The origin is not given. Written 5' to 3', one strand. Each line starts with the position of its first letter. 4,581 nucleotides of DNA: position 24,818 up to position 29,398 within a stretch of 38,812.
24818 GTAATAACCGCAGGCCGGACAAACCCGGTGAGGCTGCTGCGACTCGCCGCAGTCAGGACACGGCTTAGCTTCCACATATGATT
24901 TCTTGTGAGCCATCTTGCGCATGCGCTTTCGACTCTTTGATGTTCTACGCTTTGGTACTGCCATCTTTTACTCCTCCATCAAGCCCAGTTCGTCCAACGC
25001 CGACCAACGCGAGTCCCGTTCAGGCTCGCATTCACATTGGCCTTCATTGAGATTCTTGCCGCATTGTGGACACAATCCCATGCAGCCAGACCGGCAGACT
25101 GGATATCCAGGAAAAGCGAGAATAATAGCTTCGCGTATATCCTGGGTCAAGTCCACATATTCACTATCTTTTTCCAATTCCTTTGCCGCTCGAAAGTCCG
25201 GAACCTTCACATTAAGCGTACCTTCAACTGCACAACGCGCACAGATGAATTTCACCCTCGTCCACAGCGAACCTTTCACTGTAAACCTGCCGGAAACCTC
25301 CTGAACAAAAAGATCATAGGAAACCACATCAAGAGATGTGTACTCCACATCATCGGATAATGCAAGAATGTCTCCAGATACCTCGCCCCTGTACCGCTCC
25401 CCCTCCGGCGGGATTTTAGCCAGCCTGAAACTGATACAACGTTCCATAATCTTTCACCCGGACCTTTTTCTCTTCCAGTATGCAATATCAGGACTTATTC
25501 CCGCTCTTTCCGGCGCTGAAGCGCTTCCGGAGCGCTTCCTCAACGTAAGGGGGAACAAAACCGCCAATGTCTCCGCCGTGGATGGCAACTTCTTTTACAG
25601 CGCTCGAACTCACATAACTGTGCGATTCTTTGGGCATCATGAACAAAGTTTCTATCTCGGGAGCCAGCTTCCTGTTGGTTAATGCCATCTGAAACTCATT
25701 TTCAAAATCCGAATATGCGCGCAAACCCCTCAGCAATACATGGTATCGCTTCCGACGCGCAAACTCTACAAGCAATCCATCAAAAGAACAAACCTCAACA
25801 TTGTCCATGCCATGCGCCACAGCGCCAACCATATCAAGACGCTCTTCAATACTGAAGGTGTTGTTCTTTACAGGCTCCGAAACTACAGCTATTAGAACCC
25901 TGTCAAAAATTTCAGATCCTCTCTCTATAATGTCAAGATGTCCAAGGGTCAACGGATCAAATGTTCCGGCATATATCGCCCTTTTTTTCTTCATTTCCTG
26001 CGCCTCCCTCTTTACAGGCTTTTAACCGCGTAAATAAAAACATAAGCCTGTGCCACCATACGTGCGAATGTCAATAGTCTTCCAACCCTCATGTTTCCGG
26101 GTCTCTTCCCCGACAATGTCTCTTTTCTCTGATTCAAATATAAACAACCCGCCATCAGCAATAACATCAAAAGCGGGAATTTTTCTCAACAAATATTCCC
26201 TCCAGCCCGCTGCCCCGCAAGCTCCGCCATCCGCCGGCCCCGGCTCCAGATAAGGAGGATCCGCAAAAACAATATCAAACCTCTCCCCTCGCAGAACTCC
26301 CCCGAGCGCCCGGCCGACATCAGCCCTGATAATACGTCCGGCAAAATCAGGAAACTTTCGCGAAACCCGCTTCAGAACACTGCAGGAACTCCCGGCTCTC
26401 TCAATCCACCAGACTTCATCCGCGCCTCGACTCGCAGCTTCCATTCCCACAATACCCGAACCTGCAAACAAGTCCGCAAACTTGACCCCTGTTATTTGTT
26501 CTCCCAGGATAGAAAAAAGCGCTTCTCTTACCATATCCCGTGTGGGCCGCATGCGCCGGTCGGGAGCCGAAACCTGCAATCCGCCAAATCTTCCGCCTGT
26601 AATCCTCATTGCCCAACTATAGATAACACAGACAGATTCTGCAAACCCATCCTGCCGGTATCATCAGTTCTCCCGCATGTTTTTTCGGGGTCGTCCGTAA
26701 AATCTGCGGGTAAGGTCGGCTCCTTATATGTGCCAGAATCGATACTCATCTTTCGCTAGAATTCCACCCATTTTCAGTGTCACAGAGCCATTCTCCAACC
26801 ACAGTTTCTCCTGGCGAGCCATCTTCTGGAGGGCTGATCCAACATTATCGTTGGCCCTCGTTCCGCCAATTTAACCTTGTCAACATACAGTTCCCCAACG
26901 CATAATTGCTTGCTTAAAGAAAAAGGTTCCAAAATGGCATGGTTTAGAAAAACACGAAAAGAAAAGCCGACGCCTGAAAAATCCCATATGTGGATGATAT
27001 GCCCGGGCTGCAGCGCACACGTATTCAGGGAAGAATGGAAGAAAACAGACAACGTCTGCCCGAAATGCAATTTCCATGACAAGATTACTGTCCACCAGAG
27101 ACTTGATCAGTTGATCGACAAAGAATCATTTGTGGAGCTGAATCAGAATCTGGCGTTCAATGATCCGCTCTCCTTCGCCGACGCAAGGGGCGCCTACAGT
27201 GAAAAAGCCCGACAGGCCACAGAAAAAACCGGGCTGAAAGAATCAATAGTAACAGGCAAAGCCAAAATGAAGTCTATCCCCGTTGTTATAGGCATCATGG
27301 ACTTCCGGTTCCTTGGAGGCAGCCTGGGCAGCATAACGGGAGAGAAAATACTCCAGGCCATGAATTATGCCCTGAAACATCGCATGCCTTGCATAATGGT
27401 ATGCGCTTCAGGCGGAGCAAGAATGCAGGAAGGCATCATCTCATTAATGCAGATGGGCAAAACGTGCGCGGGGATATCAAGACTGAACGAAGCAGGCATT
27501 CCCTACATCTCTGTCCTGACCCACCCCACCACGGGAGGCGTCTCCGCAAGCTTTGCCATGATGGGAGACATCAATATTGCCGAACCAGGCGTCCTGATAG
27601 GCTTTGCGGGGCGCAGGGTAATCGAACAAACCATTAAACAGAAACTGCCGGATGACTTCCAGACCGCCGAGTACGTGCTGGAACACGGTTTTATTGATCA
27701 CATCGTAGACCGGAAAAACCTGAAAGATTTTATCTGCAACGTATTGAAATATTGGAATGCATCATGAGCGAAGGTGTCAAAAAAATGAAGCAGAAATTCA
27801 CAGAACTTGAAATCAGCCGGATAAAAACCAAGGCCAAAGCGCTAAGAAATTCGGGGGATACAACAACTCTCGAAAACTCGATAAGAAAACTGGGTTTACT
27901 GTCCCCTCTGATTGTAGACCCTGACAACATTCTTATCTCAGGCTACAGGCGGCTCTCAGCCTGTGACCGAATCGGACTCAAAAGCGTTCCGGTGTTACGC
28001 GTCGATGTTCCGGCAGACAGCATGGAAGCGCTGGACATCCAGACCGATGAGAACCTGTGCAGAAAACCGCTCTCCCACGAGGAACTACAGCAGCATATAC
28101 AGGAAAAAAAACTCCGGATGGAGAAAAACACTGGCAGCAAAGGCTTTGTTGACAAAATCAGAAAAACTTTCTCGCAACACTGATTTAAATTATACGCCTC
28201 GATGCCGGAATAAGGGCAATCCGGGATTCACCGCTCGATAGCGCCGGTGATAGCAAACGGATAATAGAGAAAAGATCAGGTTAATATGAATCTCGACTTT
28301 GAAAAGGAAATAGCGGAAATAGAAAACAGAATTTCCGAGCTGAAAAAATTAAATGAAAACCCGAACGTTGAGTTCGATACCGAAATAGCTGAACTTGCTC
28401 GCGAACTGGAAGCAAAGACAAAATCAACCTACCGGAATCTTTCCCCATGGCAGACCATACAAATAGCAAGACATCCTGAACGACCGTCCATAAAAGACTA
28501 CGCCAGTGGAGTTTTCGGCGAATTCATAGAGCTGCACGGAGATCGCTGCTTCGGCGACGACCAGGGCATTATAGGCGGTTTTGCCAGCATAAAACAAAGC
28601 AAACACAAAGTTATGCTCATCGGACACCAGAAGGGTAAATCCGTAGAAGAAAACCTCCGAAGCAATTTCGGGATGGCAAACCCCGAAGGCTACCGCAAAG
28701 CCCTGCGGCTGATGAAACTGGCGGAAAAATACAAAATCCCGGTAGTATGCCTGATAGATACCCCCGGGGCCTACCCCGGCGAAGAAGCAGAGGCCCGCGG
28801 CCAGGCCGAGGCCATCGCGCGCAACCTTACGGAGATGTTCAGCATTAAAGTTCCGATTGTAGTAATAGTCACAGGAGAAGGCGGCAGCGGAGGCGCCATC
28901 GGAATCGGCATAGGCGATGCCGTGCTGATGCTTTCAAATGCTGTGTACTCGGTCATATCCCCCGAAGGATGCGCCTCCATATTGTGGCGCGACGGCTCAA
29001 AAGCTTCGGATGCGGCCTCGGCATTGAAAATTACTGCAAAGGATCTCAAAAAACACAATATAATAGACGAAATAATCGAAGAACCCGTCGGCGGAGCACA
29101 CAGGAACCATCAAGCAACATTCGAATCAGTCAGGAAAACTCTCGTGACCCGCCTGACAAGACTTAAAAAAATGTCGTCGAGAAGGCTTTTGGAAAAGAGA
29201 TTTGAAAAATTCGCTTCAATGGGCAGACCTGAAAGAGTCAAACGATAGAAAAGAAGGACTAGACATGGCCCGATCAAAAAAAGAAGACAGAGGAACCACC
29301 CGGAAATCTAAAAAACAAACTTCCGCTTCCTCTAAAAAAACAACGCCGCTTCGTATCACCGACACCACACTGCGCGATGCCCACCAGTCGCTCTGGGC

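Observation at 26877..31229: accD - parB(N) - accA - (5S carboxyltransferase::AccB) unit: candidate ATP-independent oxaloacetate:acetyl-CoA transcarboxylase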

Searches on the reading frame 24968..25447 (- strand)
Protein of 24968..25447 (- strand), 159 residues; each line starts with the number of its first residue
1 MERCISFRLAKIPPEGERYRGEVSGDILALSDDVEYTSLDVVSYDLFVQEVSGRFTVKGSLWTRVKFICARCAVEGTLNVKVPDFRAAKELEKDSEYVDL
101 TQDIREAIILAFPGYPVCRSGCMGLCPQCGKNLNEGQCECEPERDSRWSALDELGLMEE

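Call 13: search_protein_families(library=pfam, proteins=[window:24968-25447:-], max_evalue=0.0001)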
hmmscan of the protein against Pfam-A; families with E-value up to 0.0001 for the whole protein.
window:24968-25447:- (159 aa): 1 family
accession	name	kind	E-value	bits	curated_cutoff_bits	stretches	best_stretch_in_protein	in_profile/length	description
PF02620.22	YceD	-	1.6e-17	64.1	33.2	1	91-154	52-118/119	Large ribosomal RNA subunit accumulation protein YceD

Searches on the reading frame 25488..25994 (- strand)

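Call 13: search_protein_families(library=pfam, proteins=[window:25488-25994:-], max_evalue=0.0001)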
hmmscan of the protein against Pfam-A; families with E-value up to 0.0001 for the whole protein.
window:25488-25994:- (168 aa): 2 families
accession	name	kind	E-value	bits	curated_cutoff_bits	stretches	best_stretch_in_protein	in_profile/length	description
PF01467.32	CTP_transf_like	-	2e-27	96.5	21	1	7-135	1-132/133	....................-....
PF08218.17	Citrate_ly_lig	-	6.4e-06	26.4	20.9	1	13-85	9-79/182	Citrate lyase ligase C-terminal domain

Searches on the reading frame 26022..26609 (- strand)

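Call 14: search_protein_families(library=pfam, proteins=[window:26022-26609:-], max_evalue=0.0001)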
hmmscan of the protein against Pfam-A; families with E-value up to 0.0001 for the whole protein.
window:26022-26609:- (195 aa): 1 family
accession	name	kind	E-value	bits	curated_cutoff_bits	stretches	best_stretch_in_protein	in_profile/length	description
PF03602.21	Cons_hypoth95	-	2.1e-31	109.4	24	1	1-192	1-181/182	Conserved hypothetical protein 95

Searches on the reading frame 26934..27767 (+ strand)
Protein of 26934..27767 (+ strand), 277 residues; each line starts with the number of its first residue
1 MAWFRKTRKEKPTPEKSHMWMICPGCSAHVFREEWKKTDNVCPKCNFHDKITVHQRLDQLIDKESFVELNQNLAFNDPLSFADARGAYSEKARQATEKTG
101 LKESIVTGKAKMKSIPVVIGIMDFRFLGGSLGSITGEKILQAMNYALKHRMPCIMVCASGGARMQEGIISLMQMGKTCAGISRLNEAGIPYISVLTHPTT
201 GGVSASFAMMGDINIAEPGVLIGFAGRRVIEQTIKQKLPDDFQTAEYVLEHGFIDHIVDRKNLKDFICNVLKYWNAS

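Call 3: search_protein_families(library=pfam, proteins=[window:26934-27767:+], max_evalue=0.01)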
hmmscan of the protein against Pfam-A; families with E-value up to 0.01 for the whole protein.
window:26934-27767:+ (277 aa): 2 families
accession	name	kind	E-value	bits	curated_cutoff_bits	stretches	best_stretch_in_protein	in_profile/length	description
PF01039.27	Carboxyl_trans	-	2.7e-24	86.1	22.3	1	50-234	7-177/493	Carboxyl transferase domain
PF17848.7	Zn_ribbon_ACC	-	0.001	19.6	24.5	1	20-45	1-26/26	Acetyl-CoA carboxylase zinc finger domain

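Call 4: search_protein_families(library=ncbifam, proteins=[window:26934-27767:+], max_evalue=0.01)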
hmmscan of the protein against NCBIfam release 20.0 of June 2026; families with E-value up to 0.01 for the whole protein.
window:26934-27767:+ (277 aa): 4 families
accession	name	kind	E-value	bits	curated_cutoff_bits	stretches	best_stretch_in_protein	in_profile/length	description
TIGR00515.1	accD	equivalog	1.5e-108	362.5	317.45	1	5-272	8-277/285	acetyl-CoA carboxylase, carboxyltransferase subunit beta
TIGR01117.1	mmdA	subfamily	7.8e-20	71.1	998.8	1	48-231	28-197/512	methylmalonyl-CoA decarboxylase subunit alpha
TIGR03133.1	malonate_beta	equivalog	1.1e-16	61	278.15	1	53-233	8-182/274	biotin-independent malonate decarboxylase subunit beta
NF005530.0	PRK07189.1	equivalog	5.7e-14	51.9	228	1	52-233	17-192/303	biotin-independent malonate decarboxylase subunit beta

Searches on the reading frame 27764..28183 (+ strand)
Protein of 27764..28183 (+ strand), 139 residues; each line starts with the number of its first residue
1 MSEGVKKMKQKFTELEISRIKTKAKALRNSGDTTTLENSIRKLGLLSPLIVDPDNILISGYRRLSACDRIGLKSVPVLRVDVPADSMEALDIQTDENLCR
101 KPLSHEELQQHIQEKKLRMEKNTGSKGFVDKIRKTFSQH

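Call 3: search_protein_families(library=pfam, proteins=[window:27764-28183:+], max_evalue=0.01)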
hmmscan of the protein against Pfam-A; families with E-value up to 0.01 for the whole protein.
window:27764-28183:+ (139 aa): 1 family
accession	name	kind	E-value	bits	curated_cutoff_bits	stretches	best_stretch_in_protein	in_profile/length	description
PF02195.25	ParB_N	-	1.5e-06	28.6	26.3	1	13-87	4-85/95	ParB N-terminal domain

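Call 4: search_protein_families(library=ncbifam, proteins=[window:27764-28183:+], max_evalue=0.01)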
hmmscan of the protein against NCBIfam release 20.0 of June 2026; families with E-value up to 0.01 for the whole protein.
window:27764-28183:+ (139 aa): 3 families
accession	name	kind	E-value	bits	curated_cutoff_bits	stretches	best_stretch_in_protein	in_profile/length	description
TIGR00180.1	parB_part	domain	1.1e-10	41.5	58.45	1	9-114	2-114/186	ParB/RepB/Spo0J family partition protein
TIGR04285.1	nucleoid_noc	exception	1e-06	28.3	315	1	14-105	4-99/255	nucleoid occlusion protein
TIGR03734.1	PRTRC_parB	hypoth_equivalog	0.00046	18.8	278.6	1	28-108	12-98/555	PRTRC system ParB family protein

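Call 63: find_homologous_proteins(query=window:27764-28183:+, max_evalue=0.001)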
Query window:27764-28183:+ (139 aa): 19 proteins with E <= 0.001 among 29 candidates.
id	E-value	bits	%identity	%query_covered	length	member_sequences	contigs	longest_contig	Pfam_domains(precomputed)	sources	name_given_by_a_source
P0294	3.9e-71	255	91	95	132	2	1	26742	PF02195.27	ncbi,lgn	-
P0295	2.0e-58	214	78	95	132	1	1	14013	PF02195.27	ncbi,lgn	-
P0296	1.1e-40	157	60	94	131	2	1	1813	PF02195.27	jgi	jgi:ParB/RepB/Spo0J family partition protein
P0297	4.8e-39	151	59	94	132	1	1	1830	PF02195.27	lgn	-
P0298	7.9e-36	141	52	95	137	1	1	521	PF02195.27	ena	-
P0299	9.5e-35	137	54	94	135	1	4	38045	PF02195.27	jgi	-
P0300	8.8e-34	134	53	94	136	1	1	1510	PF02195.27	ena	-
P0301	3.0e-31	126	54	88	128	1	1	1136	PF02195.27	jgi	-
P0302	1.3e-30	124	50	95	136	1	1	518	PF02195.27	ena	-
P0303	2.2e-30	123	54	81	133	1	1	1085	PF02195.27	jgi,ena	-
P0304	3.9e-30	123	48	93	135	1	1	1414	PF02195.27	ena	-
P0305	6.8e-30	122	51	94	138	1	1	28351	PF02195.27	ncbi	ncbi:MAG: ParB N-terminal domain-containing protein [Kiritimatiellia bacterium]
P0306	9.4e-30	121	50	94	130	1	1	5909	PF02195.27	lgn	-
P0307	1.3e-29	121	54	86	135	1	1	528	PF02195.27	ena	-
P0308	2.7e-27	113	46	90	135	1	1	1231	PF02195.27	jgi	jgi:ParB family chromosome partitioning protein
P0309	2.7e-24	104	47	84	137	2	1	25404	PF02195.27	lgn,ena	-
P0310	1.2e-22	98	43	91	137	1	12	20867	PF02195.27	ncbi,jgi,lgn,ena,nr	ncbi:MAG: hypothetical protein E4H02_10670 [Lentisphaerales bacterium]|jgi:ParB family chromosome pa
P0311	2.9e-20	91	47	80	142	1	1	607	PF02195.27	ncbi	-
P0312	9.7e-19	86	41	90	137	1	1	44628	PF02195.27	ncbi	-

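Call 70: find_encoding_contigs(protein=P0312, flank=6000, max_places=3)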
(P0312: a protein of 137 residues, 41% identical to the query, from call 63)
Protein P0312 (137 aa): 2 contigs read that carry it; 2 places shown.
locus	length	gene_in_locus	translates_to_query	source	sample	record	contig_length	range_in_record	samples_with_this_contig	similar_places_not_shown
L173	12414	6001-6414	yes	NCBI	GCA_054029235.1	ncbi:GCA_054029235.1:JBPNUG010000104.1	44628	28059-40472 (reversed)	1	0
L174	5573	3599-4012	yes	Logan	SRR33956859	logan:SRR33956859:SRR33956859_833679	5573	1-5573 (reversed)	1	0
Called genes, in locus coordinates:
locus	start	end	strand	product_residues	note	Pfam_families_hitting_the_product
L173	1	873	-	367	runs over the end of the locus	PF00534:Glycos_transf_1 (weak), PF13524:Glyco_trans_1_2 (weak)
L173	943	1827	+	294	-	PF11276:DUF3078 (weak)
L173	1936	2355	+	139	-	PF17792:ThiD2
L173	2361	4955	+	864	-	PF13491:FtsK_4TM (weak), PF17854:FtsK_alpha, PF01580:FtsK_SpoIIIE, PF09397:FtsK_gamma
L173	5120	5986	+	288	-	PF01039:Carboxyl_trans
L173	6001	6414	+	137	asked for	PF02195:ParB_N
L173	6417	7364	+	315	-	PF03255:ACCA, PF01039:Carboxyl_trans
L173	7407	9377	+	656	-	PF00682:HMGL-like, PF02436:PYC_OADA, PF00364:Biotin_lipoyl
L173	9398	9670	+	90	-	PF01169:GDT1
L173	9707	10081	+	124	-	PF01243:PNPOx_N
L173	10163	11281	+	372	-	PF00278:Orn_DAP_Arg_deC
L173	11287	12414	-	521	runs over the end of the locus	PF00990:GGDEF, PF24898:GGDEF_GdpP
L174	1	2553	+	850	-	?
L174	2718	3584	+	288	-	PF01039:Carboxyl_trans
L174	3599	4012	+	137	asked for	PF02195:ParB_N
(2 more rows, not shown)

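Call 71: find_encoding_contigs(protein=P0310, flank=6000, max_places=4)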
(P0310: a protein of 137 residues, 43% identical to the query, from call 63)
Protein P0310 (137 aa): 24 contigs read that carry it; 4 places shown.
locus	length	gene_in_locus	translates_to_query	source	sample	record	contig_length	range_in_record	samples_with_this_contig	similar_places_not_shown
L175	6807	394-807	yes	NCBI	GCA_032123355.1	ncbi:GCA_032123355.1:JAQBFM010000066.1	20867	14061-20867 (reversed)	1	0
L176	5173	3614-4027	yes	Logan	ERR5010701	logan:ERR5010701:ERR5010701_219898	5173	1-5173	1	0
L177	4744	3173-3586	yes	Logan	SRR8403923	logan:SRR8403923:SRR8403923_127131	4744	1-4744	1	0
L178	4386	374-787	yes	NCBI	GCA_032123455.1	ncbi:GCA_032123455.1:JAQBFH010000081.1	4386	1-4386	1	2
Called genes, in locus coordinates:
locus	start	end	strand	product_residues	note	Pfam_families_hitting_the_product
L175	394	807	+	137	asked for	PF02195:ParB_N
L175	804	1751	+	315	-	PF03255:ACCA, PF01039:Carboxyl_trans, PF00378:ECH_1 (weak)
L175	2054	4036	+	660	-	PF00682:HMGL-like, PF02436:PYC_OADA, PF00364:Biotin_lipoyl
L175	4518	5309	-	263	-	PF00977:His_biosynth, PF01207:Dus (faint)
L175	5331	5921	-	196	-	PF00475:IGPD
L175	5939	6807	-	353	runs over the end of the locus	PF00155:Aminotran_1_2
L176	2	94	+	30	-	?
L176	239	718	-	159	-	PF02620:YceD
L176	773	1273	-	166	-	PF01467:CTP_transf_like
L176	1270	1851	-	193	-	PF03602:Cons_hypoth95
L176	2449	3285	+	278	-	PF01039:Carboxyl_trans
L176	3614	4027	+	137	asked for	PF02195:ParB_N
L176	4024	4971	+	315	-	PF03255:ACCA, PF01039:Carboxyl_trans, PF00378:ECH_1 (weak)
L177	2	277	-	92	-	?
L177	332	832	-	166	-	PF01467:CTP_transf_like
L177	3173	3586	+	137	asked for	PF02195:ParB_N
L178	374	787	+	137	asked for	PF02195:ParB_N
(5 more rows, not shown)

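Call 79: predict_structure(alignment_id=A3)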
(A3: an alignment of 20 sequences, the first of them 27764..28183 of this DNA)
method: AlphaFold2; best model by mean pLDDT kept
length: 139 residues; sequences in the alignment: 20
mean_pLDDT: 80.1   pTM: 0.62
mean pLDDT of the five models: 80.1, 79.1, 78.2, 76.5, 74.5
residues with pLDDT >= 90: 66; 70-90: 35; 50-70: 21; < 50: 17
segments of 3 or more residues with pLDDT < 50: 1-4, 124-128, 136-139
pLDDT, mean of each block of 10 residues (from residue 1): 64 96 67 92 93 95 94 96 91 76 78 77 49 49
secondary structure, 60 per line:
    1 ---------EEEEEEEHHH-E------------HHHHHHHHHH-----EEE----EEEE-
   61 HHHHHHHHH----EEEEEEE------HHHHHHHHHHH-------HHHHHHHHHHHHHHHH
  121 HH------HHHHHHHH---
elements in order: E10-16 H34-43 E49-51 E56-59 H61-69 E74-80 H87-97 H105-122 H129-136

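Call 82: fold_search(model_id=the predicted structure, library=pdb)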
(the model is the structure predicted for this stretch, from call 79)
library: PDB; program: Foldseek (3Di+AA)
matches with E <= 10: 101; with E <= 0.001: 21
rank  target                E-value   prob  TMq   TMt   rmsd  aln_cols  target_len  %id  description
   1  5k5d_C                3.8e-08  1.00  0.63  0.36   8.0       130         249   23  Structure of the C2221 form of Pnob8-like ParB-N domain (released 2016-06-15)
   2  5k5d_A                7.3e-08  1.00  0.61  0.35   9.2       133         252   22  Structure of the C2221 form of Pnob8-like ParB-N domain (released 2016-06-15)
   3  5k5d_B                1.4e-07  1.00  0.61  0.36   7.9       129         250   26  Structure of the C2221 form of Pnob8-like ParB-N domain (released 2016-06-15)
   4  5k5a                  1.5e-06  1.00  0.60  0.33   7.6       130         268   25  Structure of the pNOB8-like ParB N-domain (released 2016-06-15)
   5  7bnk_B                1.9e-06  1.00  0.56  0.41   3.0        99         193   31  Crystal structure of ParB from Myxococcus xanthus bound to CDP and Monothiophosphate (released 2021-09-08)
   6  7bnr_A                3.3e-06  1.00  0.57  0.41   2.8        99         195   32  Crystal structure of a ParB Q52A mutant from Myxococcus xanthus bound to CTPyS (released 2021-09-08)
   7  7bnk_A                3.7e-06  1.00  0.56  0.41   2.9        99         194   31  Crystal structure of ParB from Myxococcus xanthus bound to CDP and Monothiophosphate (released 2021-09-08)
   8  6ryk_A                8.2e-06  1.00  0.56  0.58   9.1       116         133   23  Crystal structure of the ParB-like protein PadC (released 2020-01-22)
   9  6ryk_B                9.4e-06  1.00  0.55  0.58  14.0       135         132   24  Crystal structure of the ParB-like protein PadC (released 2020-01-22)
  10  7o0n_A                1.1e-05  1.00  0.55  0.40   2.9        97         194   32  Crystal structure of a ParB E93A mutant from Myxococcus xanthus bound to CDP and monothiophosphate (released 2021-09-15)
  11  7bm8_A                1.1e-05  1.00  0.55  0.44   2.9       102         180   29  Crystal structure of the C-terminally truncated chromosome-partitioning protein ParB from Caulobacter crescentus compl (released 2021-04-28)
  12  7bnr_B                2.4e-05  1.00  0.55  0.40   3.0        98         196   33  Crystal structure of a ParB Q52A mutant from Myxococcus xanthus bound to CTPyS (released 2021-09-08)
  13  6sdk_A                8.2e-05  1.00  0.56  0.41   3.1       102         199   26  Crystal structure of bacterial ParB dimer bound to CDP (released 2019-10-23)
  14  7nfu_A                1.1e-04  1.00  0.50  0.33   3.6       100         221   22  Crystal structure of C-terminally truncated Geobacillus thermoleovorans nucleoid occlusion protein Noc (released 2021-02-17)
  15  7nfu_B                1.1e-04  1.00  0.50  0.34   3.8       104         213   20  Crystal structure of C-terminally truncated Geobacillus thermoleovorans nucleoid occlusion protein Noc (released 2021-02-17)
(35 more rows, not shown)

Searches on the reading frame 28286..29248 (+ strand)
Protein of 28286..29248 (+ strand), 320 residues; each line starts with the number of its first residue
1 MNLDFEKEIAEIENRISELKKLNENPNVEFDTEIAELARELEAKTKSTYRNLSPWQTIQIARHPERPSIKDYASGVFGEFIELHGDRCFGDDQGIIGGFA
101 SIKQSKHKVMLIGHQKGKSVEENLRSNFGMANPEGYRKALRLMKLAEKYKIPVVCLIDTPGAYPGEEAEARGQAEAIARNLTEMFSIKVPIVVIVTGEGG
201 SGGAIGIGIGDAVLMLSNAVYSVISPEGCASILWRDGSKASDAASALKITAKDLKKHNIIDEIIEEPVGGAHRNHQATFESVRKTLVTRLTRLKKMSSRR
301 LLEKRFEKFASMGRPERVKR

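Call 3: search_protein_families(library=pfam, proteins=[window:28286-29248:+], max_evalue=0.01)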
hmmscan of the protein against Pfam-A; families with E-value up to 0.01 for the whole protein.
window:28286-29248:+ (320 aa): 3 families
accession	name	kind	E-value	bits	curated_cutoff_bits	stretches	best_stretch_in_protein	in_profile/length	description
PF03255.19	ACCA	-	5.8e-142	472.8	23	1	3-313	2-310/310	Acetyl co-enzyme A carboxylase carboxyltransferase-like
PF01039.27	Carboxyl_trans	-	3.4e-15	56.1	22.3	1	109-255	296-432/493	Carboxyl transferase domain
PF16326.10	ABC_tran_CTD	-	0.0011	19.5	32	1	6-46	14-55/69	ABC transporter C-terminal domain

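Call 4: search_protein_families(library=ncbifam, proteins=[window:28286-29248:+], max_evalue=0.01)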
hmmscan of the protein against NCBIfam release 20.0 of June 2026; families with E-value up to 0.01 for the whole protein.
window:28286-29248:+ (320 aa): 6 families
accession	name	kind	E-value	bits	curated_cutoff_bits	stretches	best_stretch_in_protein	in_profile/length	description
NF004344.0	PRK05724.1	equivalog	3.1e-142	473.5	357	1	2-315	5-316/319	acetyl-CoA carboxylase carboxyltransferase subunit alpha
TIGR00513.1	accA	equivalog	2.6e-129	431.2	319.3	1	2-314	5-315/321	acetyl-CoA carboxylase carboxyl transferase subunit alpha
NF041504.1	AccA_sub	subfamily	4.6e-109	363.8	300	1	55-313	1-257/257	carboxyltransferase subunit alpha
NF008971.0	PRK12319.1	equivalog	3.3e-88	295.6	406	1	57-310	7-254/256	acetyl-CoA carboxylase carboxyl transferase subunit alpha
TIGR01117.1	mmdA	subfamily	6.5e-09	35.1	998.8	1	130-248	330-452/512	methylmalonyl-CoA decarboxylase subunit alpha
TIGR03134.1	malonate_gamma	equivalog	1.6e-05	24.5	237.15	1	92-290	20-227/258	biotin-independent malonate decarboxylase subunit gamma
